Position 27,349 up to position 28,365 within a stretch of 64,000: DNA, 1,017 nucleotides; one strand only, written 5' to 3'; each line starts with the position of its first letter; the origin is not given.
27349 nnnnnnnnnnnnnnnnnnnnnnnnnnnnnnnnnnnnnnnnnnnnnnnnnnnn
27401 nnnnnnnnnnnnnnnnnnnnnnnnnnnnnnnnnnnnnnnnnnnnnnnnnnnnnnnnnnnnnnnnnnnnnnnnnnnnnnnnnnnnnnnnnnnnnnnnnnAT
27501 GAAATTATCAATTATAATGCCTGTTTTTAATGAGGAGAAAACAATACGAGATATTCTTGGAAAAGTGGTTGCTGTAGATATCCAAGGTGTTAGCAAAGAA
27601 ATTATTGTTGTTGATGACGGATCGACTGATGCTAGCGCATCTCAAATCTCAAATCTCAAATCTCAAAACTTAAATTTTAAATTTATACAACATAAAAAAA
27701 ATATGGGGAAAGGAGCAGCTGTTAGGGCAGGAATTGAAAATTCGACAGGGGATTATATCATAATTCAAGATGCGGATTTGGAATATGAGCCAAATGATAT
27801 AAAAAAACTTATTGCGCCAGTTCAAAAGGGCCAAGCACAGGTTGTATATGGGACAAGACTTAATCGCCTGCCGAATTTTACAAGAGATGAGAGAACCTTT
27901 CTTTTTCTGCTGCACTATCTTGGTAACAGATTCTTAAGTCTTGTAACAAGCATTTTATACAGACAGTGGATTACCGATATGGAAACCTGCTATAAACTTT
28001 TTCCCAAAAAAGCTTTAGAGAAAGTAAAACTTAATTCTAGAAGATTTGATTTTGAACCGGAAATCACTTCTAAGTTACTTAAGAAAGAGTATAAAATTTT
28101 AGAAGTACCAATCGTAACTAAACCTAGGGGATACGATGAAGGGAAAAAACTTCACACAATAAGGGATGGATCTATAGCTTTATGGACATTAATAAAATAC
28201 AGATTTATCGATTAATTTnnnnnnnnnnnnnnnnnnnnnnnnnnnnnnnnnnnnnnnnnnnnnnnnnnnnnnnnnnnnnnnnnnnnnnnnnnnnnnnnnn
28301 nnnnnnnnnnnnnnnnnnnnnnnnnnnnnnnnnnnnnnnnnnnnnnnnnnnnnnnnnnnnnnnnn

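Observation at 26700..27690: Two adjacent GT2 genes carry the same repeat family at the equivalent loop, one perfect and one decayed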

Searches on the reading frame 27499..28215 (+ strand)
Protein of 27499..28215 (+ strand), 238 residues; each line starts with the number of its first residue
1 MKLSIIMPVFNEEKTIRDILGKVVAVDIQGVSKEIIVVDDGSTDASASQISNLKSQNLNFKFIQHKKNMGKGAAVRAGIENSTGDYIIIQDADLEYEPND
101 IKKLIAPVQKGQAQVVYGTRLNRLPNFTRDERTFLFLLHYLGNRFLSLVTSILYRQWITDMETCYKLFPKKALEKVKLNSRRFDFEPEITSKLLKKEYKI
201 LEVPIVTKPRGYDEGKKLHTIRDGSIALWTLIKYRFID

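Call 8: search_protein_families(library=pfam, proteins=[window:27499-28215:+], max_evalue=0.001)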
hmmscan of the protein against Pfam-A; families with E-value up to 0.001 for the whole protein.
window:27499-28215:+ (238 aa): 3 families
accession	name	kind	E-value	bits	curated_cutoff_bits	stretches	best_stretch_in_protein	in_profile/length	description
PF00535.33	Glycos_transf_2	-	1.3e-35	123.2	23.3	1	4-175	1-166/168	Glycosyl transferase family 2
PF10111.15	Glyco_tranf_2_2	-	1.8e-09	37.9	27.3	1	4-106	1-104/276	Glycosyltransferase like family 2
PF13641.12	Glyco_tranf_2_3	-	0.00016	22.2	27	1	3-117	3-120/230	Glycosyltransferase like family 2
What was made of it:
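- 27499..28215 (+): GT2 gene (238 aa) resembling polyprenyl-phosphate glycosyltransferases (DPMS/ArnC/GtrB), carrying the perfect tract. PF00535, E 1e-35 (call 8).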

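Call 10: find_homologous_proteins(query=window:27499-28215:+, max_evalue=1e-20)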
Query window:27499-28215:+ (238 aa): 8000 proteins with E <= 1e-20 among 8000 candidates; the best 120 are listed.
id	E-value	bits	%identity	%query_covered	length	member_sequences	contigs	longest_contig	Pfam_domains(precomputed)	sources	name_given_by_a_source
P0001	2.7e-152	523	100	100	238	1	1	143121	PF10111.15,PF00535.33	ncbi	-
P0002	5.4e-115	400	73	100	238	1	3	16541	PF10111.15,PF13641.13,PF00535.33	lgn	-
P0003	6.9e-113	394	74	100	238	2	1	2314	PF10111.15,PF13641.13,PF00535.33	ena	-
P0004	7.2e-113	394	76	100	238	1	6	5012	PF10111.15,PF13641.13,PF00535.33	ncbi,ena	ncbi:MAG: glycosyltransferase family 2 protein [Patescibacteria group bacterium]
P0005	1.7e-112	392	74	99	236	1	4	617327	PF10111.15,PF13641.13,PF00535.33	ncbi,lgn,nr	ncbi:MAG: glycosyltransferase family 2 protein [Candidatus Levybacteria bacterium]|nr:glycosyltransf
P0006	1.8e-112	392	75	100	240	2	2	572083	PF10111.15,PF13641.13,PF00535.33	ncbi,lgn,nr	ncbi:glycosyltransferase family 2 protein [Patescibacteria group bacterium]|nr:glycosyltransferase f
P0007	2.6e-112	392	75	100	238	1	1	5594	PF10111.15,PF13641.13,PF00535.33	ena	-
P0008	3.4e-112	391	75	100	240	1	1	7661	PF10111.15,PF13641.13,PF00535.33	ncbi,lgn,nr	ncbi:MAG: glycosyltransferase family 2 protein [Patescibacteria group bacterium]|nr:glycosyltransfer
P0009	7.5e-112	390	74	100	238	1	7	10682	PF10111.15,PF13641.13,PF00535.33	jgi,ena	-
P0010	1.2e-111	390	74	100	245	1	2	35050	PF10111.15,PF13641.13,PF00535.33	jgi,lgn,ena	-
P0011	2.1e-111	389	72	100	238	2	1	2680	PF10111.15,PF13641.13,PF00535.33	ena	-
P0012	9.9e-111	387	73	100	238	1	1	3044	PF10111.15,PF13641.13,PF00535.33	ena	-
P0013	1.0e-110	387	74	100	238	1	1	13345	PF10111.15,PF13641.13,PF00535.33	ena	-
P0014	1.7e-110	386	73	100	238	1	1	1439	PF10111.15,PF00535.33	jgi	-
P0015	3.2e-110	385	73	100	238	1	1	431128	PF10111.15,PF13641.13,PF00535.33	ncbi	ncbi:MAG: glycosyltransferase family 2 protein [Candidatus Levyibacteriota bacterium]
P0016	3.7e-110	385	72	100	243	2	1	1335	PF10111.15,PF13641.13,PF00535.33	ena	-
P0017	4.1e-110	385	71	100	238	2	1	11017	PF10111.15,PF13641.13,PF00535.33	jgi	-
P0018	4.2e-110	384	73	100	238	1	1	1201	PF10111.15,PF13641.13,PF00535.33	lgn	-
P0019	4.4e-110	384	75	100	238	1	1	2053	PF10111.15,PF13641.13,PF00535.33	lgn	-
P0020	9.7e-110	383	73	100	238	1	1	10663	PF10111.15,PF13641.13,PF00535.33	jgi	-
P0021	1.9e-109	382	73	100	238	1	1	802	PF10111.15,PF00535.33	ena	-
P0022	2.3e-109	382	70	100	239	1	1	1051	PF10111.15,PF13641.13,PF00535.33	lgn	-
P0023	2.5e-109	382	70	100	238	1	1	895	PF10111.15,PF13641.13,PF00535.33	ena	-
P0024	4.3e-109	381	73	100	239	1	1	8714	PF10111.15,PF13641.13,PF00535.33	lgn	-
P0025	4.8e-109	381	71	100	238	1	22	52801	PF10111.15,PF13641.13,PF00535.33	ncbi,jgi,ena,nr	ncbi:MAG: glycosyl transferase [Candidatus Levybacteria bacterium RIFCSPLOWO2_02_FULL_36_8b]|nr:MAG:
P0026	4.9e-109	381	72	100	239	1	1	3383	PF10111.15,PF13641.13,PF00535.33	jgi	jgi:dolichol-phosphate mannosyltransferase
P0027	9.0e-109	380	72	100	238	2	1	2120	PF10111.15,PF13641.13,PF00535.33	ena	-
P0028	9.2e-109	380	71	100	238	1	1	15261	PF10111.15,PF13641.13,PF00535.33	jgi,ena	-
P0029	9.6e-109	380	71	100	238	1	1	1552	PF10111.15,PF13641.13,PF00535.33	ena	-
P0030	1.5e-108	379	71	100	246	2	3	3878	PF10111.15,PF00535.33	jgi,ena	-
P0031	2.3e-108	379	71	100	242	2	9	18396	PF10111.15,PF13641.13,PF00535.33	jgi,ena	-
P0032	2.5e-108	379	71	100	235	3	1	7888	PF10111.15,PF13641.13,PF00535.33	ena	-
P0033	3.1e-108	378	71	100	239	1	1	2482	PF10111.15,PF13641.13,PF00535.33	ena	-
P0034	3.7e-108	378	73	99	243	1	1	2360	PF10111.15,PF13641.13,PF00535.33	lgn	-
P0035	4.4e-108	378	73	100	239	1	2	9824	PF10111.15,PF13641.13,PF00535.33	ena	-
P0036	4.5e-108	378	72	100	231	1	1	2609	PF10111.15,PF00535.33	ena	-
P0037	5.2e-108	378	71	100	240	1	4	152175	PF10111.15,PF00535.33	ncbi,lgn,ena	-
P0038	6.9e-108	377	70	100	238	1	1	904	PF10111.15,PF13641.13,PF00535.33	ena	-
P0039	6.9e-108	377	71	100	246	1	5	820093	PF10111.15,PF00535.33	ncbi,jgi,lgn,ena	-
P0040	1.0e-107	377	70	100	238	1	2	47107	PF10111.15,PF13641.13,PF00535.33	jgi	-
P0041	1.3e-107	376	73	100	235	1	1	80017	PF10111.15,PF13641.13,PF00535.33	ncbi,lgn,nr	ncbi:MAG: glycosyltransferase family 2 protein [Candidatus Levybacteria bacterium]|nr:glycosyltransf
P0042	1.4e-107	376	70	100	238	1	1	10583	PF10111.15,PF13641.13,PF00535.33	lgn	-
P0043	1.8e-107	376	69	100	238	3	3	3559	PF10111.15,PF13641.13,PF00535.33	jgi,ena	-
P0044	1.9e-107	376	71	100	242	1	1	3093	PF10111.15,PF13641.13,PF00535.33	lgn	-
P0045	2.1e-107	376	72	100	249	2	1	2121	PF10111.15,PF00535.33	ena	-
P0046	2.5e-107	375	69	100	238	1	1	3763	PF10111.15,PF13641.13,PF00535.33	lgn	-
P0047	2.7e-107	375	72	100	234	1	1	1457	PF10111.15,PF13641.13,PF00535.33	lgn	-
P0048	3.7e-107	375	71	100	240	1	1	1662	PF10111.15,PF13641.13,PF00535.33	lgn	-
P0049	3.8e-107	375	70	100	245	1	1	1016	PF10111.15,PF13641.13,PF00535.33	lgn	-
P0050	3.9e-107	375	71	100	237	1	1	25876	PF10111.15,PF13641.13,PF00535.33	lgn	-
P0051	5.1e-107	374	72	100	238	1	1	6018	PF10111.15,PF13641.13,PF00535.33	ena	-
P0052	5.4e-107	374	69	100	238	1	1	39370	PF10111.15,PF00535.33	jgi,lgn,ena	-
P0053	7.0e-107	374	70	100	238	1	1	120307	PF10111.15,PF13641.13,PF00535.33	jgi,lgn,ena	-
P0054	9.1e-107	374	71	100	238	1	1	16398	PF10111.15,PF13641.13,PF00535.33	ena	-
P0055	1.3e-106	373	73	100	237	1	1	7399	PF10111.15,PF13641.13,PF00535.33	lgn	-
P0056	1.5e-106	373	69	100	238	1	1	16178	PF10111.15,PF00535.33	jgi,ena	-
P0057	1.7e-106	373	70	100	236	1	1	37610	PF10111.15,PF13641.13,PF00535.33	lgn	-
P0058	1.7e-106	373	70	100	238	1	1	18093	PF10111.15,PF13641.13,PF00535.33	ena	-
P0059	1.8e-106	373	69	100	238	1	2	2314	PF10111.15,PF13641.13,PF00535.33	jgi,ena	-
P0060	2.2e-106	372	71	100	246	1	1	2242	PF10111.15,PF13641.13,PF00535.33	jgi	jgi:dolichol-phosphate mannosyltransferase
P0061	2.5e-106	372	71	100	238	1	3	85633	PF10111.15,PF13641.13,PF00535.33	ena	-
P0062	2.8e-106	372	72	100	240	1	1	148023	PF10111.15,PF13641.13,PF00535.33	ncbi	-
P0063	2.9e-106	372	71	100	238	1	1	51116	PF10111.15,PF13641.13,PF00535.33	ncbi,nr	ncbi:glycosyltransferase family 2 protein [Candidatus Roizmanbacteria bacterium]|nr:glycosyltransfer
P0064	3.0e-106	372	70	100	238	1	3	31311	PF10111.15,PF13641.13,PF00535.33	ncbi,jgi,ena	-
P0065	3.2e-106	372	70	100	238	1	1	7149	PF10111.15,PF13641.13,PF00535.33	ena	-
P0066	3.4e-106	372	71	100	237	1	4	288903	PF10111.15,PF13641.13,PF00535.33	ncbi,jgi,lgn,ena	-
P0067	3.7e-106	372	70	100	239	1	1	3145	PF10111.15,PF13641.13,PF00535.33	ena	-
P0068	4.1e-106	371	68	100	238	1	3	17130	PF10111.15,PF13641.13,PF00535.33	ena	-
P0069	4.2e-106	371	70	100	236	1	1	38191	PF10111.15,PF00535.33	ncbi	-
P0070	4.2e-106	371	70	100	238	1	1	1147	PF10111.15,PF13641.13,PF00535.33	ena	-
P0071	5.2e-106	371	70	100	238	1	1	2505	PF10111.15,PF13641.13,PF00535.33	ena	-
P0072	7.5e-106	371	69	100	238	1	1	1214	PF10111.15,PF00535.33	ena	-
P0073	9.1e-106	370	70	100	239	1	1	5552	PF10111.15,PF13641.13,PF00535.33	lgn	-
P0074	9.2e-106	370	71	100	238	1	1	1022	PF10111.15,PF13641.13,PF00535.33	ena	-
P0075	9.3e-106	370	71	100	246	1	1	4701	PF10111.15,PF13641.13,PF00535.33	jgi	jgi:dolichol-phosphate mannosyltransferase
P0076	1.1e-105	370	71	100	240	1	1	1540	PF10111.15,PF00535.33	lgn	-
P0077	1.1e-105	370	70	100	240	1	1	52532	PF10111.15,PF13641.13,PF00535.33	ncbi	-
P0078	1.1e-105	370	70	100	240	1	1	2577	PF10111.15,PF13641.13,PF00535.33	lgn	-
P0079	1.1e-105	370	68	100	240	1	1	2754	PF10111.15,PF13641.13,PF00535.33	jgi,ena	-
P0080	1.2e-105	370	67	100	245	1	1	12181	PF10111.15,PF13641.13,PF00535.33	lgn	-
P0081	1.2e-105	370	69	100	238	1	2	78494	PF10111.15,PF13641.13,PF00535.33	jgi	-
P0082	1.2e-105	370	69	100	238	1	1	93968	PF10111.15,PF00535.33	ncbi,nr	ncbi:MAG: glycosyltransferase family 2 protein [Candidatus Parcubacteria bacterium]|nr:glycosyltrans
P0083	1.5e-105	370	71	100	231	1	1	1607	PF10111.15,PF13641.13,PF00535.33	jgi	jgi:dolichol-phosphate mannosyltransferase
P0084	1.6e-105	369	69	100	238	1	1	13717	PF10111.15,PF13641.13,PF00535.33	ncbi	-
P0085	1.9e-105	369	71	100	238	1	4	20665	PF10111.15,PF13641.13,PF00535.33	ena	-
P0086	2.0e-105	369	69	100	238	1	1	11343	PF10111.15,PF13641.13,PF00535.33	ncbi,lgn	ncbi:MAG: glycosyltransferase family 2 protein [Candidatus Pacearchaeota archaeon]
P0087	2.1e-105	369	70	100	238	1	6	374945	PF10111.15,PF13641.13,PF00535.33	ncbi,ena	ncbi:MAG: glycosyltransferase family 2 protein [Patescibacteria group bacterium]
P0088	2.2e-105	369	69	99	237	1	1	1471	PF10111.15,PF13641.13,PF00535.33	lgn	-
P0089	2.2e-105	369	70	100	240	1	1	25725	PF10111.15,PF13641.13,PF00535.33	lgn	-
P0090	2.4e-105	369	68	100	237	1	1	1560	PF10111.15,PF00535.33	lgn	-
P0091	3.3e-105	368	70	100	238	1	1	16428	PF10111.15,PF13641.13,PF00535.33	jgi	jgi:dolichol-phosphate mannosyltransferase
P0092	3.5e-105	368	69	100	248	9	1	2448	PF00535.33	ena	-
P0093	5.4e-105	368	68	100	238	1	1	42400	PF10111.15,PF13641.13,PF00535.33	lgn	-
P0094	5.8e-105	368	68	100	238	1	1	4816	PF10111.15,PF13641.13,PF00535.33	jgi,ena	-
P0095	6.6e-105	367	71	100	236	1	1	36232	PF10111.15,PF00535.33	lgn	-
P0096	7.0e-105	367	69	100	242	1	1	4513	PF10111.15,PF13641.13,PF00535.33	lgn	-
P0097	7.2e-105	367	71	100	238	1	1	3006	PF10111.15,PF13641.13,PF00535.33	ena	-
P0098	7.6e-105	367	71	100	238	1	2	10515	PF10111.15,PF13641.13,PF00535.33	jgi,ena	-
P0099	7.7e-105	367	68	100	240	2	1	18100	PF10111.15,PF00535.33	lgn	-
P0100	7.9e-105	367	69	100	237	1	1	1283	PF10111.15,PF13641.13,PF00535.33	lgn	-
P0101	8.5e-105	367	72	100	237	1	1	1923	PF10111.15,PF13641.13,PF00535.33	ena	-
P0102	8.6e-105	367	69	100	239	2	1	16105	PF10111.15,PF13641.13,PF00535.33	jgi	jgi:glycosyltransferase involved in cell wall biosynthesis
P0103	9.2e-105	367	69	100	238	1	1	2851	PF10111.15,PF13641.13,PF00535.33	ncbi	-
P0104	9.7e-105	367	71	100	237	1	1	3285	PF10111.15,PF13641.13,PF00535.33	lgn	-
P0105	9.8e-105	367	66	100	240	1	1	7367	PF10111.15,PF13641.13,PF00535.33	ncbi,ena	-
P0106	1.0e-104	367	70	100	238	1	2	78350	PF10111.15,PF13641.13,PF00535.33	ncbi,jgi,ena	-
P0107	1.0e-104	367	70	100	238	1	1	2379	PF10111.15,PF13641.13,PF00535.33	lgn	-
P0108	1.0e-104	367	68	100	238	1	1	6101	PF10111.15,PF00535.33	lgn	-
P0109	1.2e-104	367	70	100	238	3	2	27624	PF10111.15,PF13641.13,PF00535.33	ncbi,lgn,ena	ncbi:MAG: glycosyltransferase family 2 protein [Patescibacteria group bacterium]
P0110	1.2e-104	367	70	100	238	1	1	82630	PF10111.15,PF00535.33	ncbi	-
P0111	1.2e-104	367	68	100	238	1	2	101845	PF10111.15,PF13641.13,PF00535.33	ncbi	-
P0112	1.3e-104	367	69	100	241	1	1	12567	PF10111.15,PF00535.33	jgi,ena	-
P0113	1.3e-104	367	70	100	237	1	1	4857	PF00535.33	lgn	-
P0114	1.4e-104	366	70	100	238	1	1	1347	PF10111.15,PF13641.13,PF00535.33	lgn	-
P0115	1.4e-104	366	69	100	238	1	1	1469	PF10111.15,PF13641.13,PF00535.33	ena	-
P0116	1.8e-104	366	68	100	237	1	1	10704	PF10111.15,PF13641.13,PF00535.33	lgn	-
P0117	1.9e-104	366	67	100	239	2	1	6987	PF10111.15,PF13641.13,PF00535.33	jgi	jgi:dolichol-phosphate mannosyltransferase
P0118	2.0e-104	366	71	100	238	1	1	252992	PF10111.15,PF13641.13,PF00535.33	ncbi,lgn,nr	ncbi:MAG: glycosyltransferase family 2 protein [Candidatus Levybacteria bacterium]|nr:glycosyltransf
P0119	2.0e-104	366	69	100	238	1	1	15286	PF10111.15,PF13641.13,PF00535.33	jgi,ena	-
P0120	2.5e-104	366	69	100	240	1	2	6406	PF10111.15,PF13641.13,PF00535.33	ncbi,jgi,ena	-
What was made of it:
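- Tried and rejected: The species appears once in the protein database (call 10), so same-species population data are not available.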

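Call 14: find_related_loci(query=A1, collection=genome_contigs, flank=10000)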
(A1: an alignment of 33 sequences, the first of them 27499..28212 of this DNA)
Query A1 (238 aa) in genome_contigs; peptide patterns used: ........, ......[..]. (x = any residue, [..] = any of these).
600 stretches matched a pattern (row limit reached: there are more); 598 encode a relative of the query (tblastn E <= 1e-3); the best 80 are kept; 80 distinct loci.
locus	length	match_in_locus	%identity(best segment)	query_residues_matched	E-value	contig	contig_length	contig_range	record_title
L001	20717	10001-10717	62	1-238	6e-100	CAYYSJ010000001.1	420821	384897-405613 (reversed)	MAG TPA_asm: uncultured Gammaproteobacteria bacterium isolate SRP272529_co1_214 genome assembly, contig: NODE_3_length_4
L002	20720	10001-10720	61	1-238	3e-99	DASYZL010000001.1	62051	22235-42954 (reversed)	MAG TPA_asm: Patescibacteria group bacterium isolate SMAG_U6361 k141_1012309, whole genome shotgun sequence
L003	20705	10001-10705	61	3-237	7e-97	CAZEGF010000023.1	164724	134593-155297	MAG TPA_asm: uncultured Gammaproteobacteria bacterium isolate SRP135725_co2_582 genome assembly, contig: k141_448336, wh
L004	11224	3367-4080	61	1-238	2e-95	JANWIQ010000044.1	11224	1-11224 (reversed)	MAG: Candidatus Paceibacterota bacterium isolate CRAIB_MAG45 c_000000049279, whole genome shotgun sequence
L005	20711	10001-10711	57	1-238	2e-83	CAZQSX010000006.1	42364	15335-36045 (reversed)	MAG TPA_asm: uncultured Gammaproteobacteria bacterium isolate SRP342105_co2_380 genome assembly, contig: NODE_824_length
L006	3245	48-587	68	59-238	8e-82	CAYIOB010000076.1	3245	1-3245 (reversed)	MAG TPA_asm: uncultured Gammaproteobacteria bacterium isolate ERP119705_co25_644 genome assembly, contig: NODE_51602_len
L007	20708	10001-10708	55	2-238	1e-78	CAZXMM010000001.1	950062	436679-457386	MAG TPA_asm: uncultured Gammaproteobacteria bacterium isolate SRP173033_co1_283 genome assembly, contig: NODE_1_length_9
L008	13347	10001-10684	54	1-238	5e-76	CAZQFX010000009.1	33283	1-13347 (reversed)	MAG TPA_asm: uncultured Actinomycetota bacterium isolate SRP257756_co1_219 genome assembly, contig: NODE_856_length_3328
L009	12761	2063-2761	50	2-238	8e-75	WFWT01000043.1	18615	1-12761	MAG: Anaerolineae bacterium isolate S141_23 k151_163466, whole genome shotgun sequence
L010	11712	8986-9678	53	2-238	4e-74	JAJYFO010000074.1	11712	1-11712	MAG: bacterium isolate DBS1-2.bin46 NODE_6911_length_11712_cov_1.033664, whole genome shotgun sequence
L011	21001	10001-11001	51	1-238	4e-73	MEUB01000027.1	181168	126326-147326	MAG: candidate division WOR-1 bacterium RIFOXYB2_FULL_37_13 rifoxyb2_full_scaffold_34, whole genome shotgun sequence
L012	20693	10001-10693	51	2-238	3e-72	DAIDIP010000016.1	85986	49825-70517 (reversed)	MAG TPA_asm: Candidatus Melainabacteria bacterium isolate clean16 NODE_16_length_85986_cov_47.101398, whole genome shotg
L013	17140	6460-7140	49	1-238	3e-71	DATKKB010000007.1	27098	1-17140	MAG TPA_asm: Anaerolineaceae bacterium isolate SMAG_U14646 k141_1902685, whole genome shotgun sequence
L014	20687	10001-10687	49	3-238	6e-71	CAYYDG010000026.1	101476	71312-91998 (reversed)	MAG TPA_asm: uncultured Heliomicrobium sp. isolate binchicken_co276_100 genome assembly, contig: NODE_234_length_101476_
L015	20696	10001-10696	51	1-237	1e-70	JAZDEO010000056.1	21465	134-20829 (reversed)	MAG: archaeon isolate MEGAHIT-group-0.155 k141_14704426, whole genome shotgun sequence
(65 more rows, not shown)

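Call 17: find_encoding_contigs(protein=P0001, flank=10000, max_places=3)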
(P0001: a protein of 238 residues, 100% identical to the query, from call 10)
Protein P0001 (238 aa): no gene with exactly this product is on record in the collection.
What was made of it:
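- Tried and rejected: Looking up the window's own protein in the contig index found nothing (call 17).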
